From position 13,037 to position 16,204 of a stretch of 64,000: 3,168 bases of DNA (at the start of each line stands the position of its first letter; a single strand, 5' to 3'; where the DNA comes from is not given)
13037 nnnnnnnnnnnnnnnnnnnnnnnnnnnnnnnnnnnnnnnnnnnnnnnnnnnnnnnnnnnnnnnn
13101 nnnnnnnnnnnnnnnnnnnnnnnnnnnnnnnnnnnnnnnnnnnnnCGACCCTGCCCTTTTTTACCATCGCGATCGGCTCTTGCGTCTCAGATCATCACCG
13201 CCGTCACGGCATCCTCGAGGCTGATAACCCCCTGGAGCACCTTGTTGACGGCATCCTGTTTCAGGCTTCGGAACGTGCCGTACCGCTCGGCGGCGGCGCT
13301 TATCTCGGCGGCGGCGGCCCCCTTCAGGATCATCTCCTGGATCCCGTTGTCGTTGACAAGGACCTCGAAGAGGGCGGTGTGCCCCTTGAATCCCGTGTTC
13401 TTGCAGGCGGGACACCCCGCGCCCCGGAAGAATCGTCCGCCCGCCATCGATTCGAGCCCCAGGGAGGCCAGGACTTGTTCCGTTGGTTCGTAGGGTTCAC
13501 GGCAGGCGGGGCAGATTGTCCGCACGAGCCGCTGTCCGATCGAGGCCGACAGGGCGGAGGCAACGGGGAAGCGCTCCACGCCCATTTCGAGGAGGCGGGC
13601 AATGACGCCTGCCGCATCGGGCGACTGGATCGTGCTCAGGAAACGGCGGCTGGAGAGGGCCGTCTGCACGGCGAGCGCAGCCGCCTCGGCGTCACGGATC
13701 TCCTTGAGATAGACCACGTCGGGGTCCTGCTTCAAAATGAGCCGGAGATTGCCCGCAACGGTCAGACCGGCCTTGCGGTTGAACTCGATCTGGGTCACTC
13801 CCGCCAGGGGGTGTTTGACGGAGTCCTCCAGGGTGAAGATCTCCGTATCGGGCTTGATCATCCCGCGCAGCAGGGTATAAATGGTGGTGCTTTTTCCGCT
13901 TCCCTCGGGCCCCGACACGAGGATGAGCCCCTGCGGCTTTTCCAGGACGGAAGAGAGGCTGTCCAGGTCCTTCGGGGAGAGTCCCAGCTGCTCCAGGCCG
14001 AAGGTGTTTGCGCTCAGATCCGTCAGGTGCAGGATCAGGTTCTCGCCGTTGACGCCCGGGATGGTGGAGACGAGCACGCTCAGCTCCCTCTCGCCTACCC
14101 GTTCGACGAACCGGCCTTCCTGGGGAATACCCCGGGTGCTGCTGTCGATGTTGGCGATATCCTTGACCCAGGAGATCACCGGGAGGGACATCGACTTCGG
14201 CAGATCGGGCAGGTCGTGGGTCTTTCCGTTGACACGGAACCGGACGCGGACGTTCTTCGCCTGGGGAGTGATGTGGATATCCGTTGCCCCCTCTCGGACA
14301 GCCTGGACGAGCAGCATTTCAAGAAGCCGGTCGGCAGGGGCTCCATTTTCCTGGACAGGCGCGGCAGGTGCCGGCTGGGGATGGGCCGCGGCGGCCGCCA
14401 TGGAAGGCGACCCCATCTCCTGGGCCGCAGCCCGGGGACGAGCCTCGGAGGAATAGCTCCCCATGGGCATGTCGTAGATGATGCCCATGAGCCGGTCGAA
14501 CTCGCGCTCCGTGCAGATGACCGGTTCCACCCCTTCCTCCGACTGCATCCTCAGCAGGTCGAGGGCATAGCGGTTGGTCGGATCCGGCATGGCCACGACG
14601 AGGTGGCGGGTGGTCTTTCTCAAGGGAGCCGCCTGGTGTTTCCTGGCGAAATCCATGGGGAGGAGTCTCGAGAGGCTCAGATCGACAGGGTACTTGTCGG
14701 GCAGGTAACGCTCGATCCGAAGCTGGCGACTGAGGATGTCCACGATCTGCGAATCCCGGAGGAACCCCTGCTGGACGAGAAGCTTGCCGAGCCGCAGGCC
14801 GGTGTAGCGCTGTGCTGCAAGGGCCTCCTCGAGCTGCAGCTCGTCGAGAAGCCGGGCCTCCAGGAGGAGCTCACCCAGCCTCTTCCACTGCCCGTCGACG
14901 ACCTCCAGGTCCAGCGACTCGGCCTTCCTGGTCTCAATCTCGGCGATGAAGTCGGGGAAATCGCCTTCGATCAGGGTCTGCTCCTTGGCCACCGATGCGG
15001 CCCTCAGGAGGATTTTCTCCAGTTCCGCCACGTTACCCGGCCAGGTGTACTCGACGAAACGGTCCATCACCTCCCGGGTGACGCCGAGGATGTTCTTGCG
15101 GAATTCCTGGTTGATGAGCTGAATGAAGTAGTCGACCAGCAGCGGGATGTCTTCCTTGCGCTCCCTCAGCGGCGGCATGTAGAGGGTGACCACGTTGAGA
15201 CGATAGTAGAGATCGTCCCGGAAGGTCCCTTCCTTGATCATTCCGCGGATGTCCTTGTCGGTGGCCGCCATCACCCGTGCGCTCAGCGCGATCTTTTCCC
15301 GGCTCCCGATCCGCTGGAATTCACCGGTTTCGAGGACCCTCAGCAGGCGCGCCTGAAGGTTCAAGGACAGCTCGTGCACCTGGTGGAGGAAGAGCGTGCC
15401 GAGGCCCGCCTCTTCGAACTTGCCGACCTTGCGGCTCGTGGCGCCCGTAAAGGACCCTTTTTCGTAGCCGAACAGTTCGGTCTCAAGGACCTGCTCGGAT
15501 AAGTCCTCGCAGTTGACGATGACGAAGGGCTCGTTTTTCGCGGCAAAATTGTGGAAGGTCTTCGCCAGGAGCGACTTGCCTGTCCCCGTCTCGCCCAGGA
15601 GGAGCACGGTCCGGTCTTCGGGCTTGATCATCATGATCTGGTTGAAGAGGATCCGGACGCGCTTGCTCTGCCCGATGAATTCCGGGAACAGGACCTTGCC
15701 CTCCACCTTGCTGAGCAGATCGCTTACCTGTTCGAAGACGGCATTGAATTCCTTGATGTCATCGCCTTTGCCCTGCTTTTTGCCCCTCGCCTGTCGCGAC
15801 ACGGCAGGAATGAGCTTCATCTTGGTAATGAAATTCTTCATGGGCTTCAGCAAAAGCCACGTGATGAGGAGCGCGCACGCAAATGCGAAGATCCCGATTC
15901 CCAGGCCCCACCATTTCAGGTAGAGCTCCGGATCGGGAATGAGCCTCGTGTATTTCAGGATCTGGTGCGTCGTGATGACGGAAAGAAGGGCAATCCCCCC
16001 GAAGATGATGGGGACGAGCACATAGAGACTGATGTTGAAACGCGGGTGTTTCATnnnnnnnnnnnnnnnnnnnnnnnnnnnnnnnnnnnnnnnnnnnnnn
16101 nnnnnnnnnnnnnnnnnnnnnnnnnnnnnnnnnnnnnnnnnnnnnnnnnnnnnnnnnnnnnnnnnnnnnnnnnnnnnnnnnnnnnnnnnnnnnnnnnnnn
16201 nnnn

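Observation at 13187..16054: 955-aa membrane protein fusing a sigma-54 AAA+ core lacking Walker B DE, an intact double-motif MshEN domain and a GspE ATPase lacking a canonical His box; no DNA-binding domain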

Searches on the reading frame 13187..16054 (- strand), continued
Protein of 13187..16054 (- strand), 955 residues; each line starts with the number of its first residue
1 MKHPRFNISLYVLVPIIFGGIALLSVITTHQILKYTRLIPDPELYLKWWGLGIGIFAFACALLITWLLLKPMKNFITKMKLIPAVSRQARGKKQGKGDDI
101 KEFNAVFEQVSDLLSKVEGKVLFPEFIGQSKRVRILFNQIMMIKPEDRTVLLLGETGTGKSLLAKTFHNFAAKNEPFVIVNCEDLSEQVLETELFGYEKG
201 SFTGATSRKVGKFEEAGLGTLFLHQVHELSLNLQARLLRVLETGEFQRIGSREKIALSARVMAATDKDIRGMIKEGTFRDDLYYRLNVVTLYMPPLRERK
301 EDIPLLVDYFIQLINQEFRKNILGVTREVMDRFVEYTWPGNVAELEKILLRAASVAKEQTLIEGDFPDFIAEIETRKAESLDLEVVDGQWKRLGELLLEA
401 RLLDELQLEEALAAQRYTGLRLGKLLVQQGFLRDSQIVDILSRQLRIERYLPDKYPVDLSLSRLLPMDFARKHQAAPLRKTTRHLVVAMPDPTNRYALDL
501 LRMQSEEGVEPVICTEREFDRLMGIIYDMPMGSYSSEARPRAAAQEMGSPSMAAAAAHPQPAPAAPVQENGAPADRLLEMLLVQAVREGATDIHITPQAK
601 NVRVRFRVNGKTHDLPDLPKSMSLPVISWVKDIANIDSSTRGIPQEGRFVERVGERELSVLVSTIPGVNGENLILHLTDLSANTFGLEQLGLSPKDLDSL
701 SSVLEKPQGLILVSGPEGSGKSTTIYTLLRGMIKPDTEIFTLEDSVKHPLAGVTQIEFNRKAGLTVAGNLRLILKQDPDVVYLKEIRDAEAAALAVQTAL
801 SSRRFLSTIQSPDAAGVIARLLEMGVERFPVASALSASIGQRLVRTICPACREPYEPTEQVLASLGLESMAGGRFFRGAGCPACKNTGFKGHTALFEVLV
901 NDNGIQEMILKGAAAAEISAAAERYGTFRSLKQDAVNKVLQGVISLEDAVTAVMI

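Call 51: find_encoding_contigs(protein=P0032, flank=10000, max_places=2)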
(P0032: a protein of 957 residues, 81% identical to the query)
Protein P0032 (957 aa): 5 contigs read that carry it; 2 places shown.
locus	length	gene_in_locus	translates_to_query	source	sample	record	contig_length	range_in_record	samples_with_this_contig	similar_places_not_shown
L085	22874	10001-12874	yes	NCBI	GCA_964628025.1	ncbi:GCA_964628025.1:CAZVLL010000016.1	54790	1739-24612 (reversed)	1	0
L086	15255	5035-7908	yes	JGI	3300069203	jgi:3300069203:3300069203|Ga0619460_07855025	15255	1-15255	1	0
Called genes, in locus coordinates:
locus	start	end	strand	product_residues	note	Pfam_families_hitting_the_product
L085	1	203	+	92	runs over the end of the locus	-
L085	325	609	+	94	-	-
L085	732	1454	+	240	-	PF04402:SIMPL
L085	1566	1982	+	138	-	PF13441:Gly-zipper_YMGG, PF13436:Gly-zipper_OmpA (weak)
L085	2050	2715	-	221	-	PF00753:Lactamase_B, PF19583:ODP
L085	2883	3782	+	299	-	PF00892:EamA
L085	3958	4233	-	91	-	-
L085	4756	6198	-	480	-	PF01139:RtcB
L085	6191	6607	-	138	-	PF01951:Archease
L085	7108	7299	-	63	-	-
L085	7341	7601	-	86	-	PF11746:DUF3303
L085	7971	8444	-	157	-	PF13511:DUF4124 (weak), PF00462:Glutaredoxin, PF13417:GST_N_3 (weak), PF13409:GST_N_2 (weak)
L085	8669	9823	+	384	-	PF00575:S1 (weak), PF13509:S1_2 (faint), PF23459:S1_RRP5 (faint), PF00575:S1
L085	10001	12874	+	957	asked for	PF00158:Sigma54_activat, PF06745:ATPase (faint), PF07728:AAA_5 (faint), PF13191:AAA_16 (faint), PF14532:Sigma54_activ_2, PF25601:AAA_lid_14, PF05157:MshEN, PF00437:T2SSE, +2 more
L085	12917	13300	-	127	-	PF00072:Response_reg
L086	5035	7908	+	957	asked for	PF00158:Sigma54_activat, PF06745:ATPase (faint), PF07728:AAA_5 (faint), PF13191:AAA_16 (faint), PF14532:Sigma54_activ_2, PF25601:AAA_lid_14, PF05157:MshEN, PF00437:T2SSE, +2 more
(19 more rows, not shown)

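Call 75: search_protein_families(library=pfam, proteins=[L003:13079-14434:+, L003:8392-9987:+, L003:9989-11701:+], max_evalue=0.00001)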
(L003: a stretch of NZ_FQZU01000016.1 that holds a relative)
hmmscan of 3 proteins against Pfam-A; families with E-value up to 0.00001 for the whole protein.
L003:13079-14434:+ (451 aa): 5 families
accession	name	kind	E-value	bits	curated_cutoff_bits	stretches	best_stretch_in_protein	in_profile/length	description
PF00158.32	Sigma54_activat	-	2e-75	252.5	20.2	1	132-299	1-168/168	Sigma-54 interaction domain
PF25601.1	AAA_lid_14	-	4e-20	71.9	27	1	304-373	1-76/87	AAA+ ATPase lid domain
PF14532.12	Sigma54_activ_2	-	7.1e-20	72.1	25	1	133-303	1-138/138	Sigma-54 interaction domain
PF02954.25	HTH_8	-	2.5e-11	43.6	22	1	398-438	2-42/42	Bacterial regulatory protein, Fis family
PF07728.20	AAA_5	-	1.9e-08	34.9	22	1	156-276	2-125/139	AAA domain (dynein-related subfamily)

L003:8392-9987:+ (531 aa): 1 family
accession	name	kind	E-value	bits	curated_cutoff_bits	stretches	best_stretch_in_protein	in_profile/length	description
PF13401.12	AAA_22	-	2.9e-16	60.4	27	1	43-177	4-130/130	AAA domain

L003:9989-11701:+ (570 aa): 2 families
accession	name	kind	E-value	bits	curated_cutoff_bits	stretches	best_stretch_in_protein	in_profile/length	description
PF00437.27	T2SSE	-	1.4e-136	455.5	24.9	1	183-564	4-368/370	Type II/IV secretion system protein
PF05157.20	MshEN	-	1.4e-15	57.4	23.1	1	64-143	6-86/90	MshEN domain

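Call 77: predict_structure(alignment_id=A5)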
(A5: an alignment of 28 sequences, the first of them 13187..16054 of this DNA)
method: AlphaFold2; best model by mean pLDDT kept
length: 955 residues; sequences in the alignment: 28
mean_pLDDT: 62.5   pTM: 0.35
mean pLDDT of the five models: 62.5, 62.2, 60.7, 59.5, 59.1
residues with pLDDT >= 90: 0; 70-90: 371; 50-70: 373; < 50: 211
segments of 3 or more residues with pLDDT < 50: 1-11, 70-122, 376-391, 415-420, 530-571, 631-648, 682-685, 716-720, 827-845, 883-901
pLDDT, mean of each block of 10 residues (from residue 1): 30 54 58 53 61 64 57 40 28 32 41 35 60 70 67 77 76 77 78 81 62 84 87 85 84 82 84 78 77 76 79 73 78 70 74 69 72 48 28 62 67 46 62 72 74 78 76 82 81 67 70 82 73 32 25 24 29 60 78 74 74 69 54 37 40 66 55 68 50 56 65 52 66 79 69 71 64 76 71 66 71 54 51 41 49 76 75 69 42 37 53 55 54 64 66 55
secondary structure, 60 per line:
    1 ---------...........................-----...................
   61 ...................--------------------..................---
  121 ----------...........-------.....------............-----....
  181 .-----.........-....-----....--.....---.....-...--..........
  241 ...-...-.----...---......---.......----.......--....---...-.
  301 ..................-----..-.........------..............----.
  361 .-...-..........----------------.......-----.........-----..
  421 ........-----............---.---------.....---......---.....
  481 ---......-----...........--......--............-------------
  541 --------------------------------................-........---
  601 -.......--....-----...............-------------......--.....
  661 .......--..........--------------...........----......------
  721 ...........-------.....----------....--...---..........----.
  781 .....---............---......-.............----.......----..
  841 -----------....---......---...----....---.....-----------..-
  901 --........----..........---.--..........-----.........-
elements in order (helices of 4 or more, strands of 3 or more residues): H10-36 H42-79 H100-117 H131-141 E149-153 H160-171 E177-181 H187-195 E197-200 E206-209 H212-216 E220-224 H231-243 E245-247 E254-256 E260-265 H269-275 H280-286 E289-292 H300-318 H327-335 H342-355 H367-376 H393-399 H405-413 H419-428 H434-445 H459-463 H467-472 E476-480 E484-489 H495-505 E508-513 H516-527 H573-588 E590-597 E602-608 E611-614 H620-634 E648-653 E656-667 E670-679 H694-704 E709-714 H721-731 E739-743 E754-757 H766-775 E780-785 H789-800 E804-809 H811-823 H828-834 E852-855 H859-864 E875-878 H882-886 H903-910 H915-924 H931-940 H946-954

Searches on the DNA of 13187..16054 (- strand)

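Call 76: search_rna_families(sources=[L001, L085, L084, L002, L003], threshold=gathering)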
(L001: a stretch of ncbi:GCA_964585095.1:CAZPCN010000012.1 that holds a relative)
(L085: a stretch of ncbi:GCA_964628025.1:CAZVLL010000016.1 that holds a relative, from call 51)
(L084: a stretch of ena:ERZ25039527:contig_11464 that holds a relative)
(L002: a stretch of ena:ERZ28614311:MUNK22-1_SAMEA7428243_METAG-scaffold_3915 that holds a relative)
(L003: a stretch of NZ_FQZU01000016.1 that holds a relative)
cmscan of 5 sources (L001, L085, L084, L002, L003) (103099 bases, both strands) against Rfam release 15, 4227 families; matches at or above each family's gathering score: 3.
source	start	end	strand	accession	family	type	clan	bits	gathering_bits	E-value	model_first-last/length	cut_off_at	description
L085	13407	13497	+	RF01051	c-di-GMP-I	Cis-reg; riboswitch;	CL00126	73.5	35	2.6e-12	1-87/87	no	c-di-GMP-I riboswitch aptamer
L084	13616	13706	+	RF01051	c-di-GMP-I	Cis-reg; riboswitch;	CL00126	73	35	3.4e-12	1-87/87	no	c-di-GMP-I riboswitch aptamer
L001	13538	13631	+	RF01051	c-di-GMP-I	Cis-reg; riboswitch;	CL00126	67.5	35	7.6e-11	1-87/87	no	c-di-GMP-I riboswitch aptamer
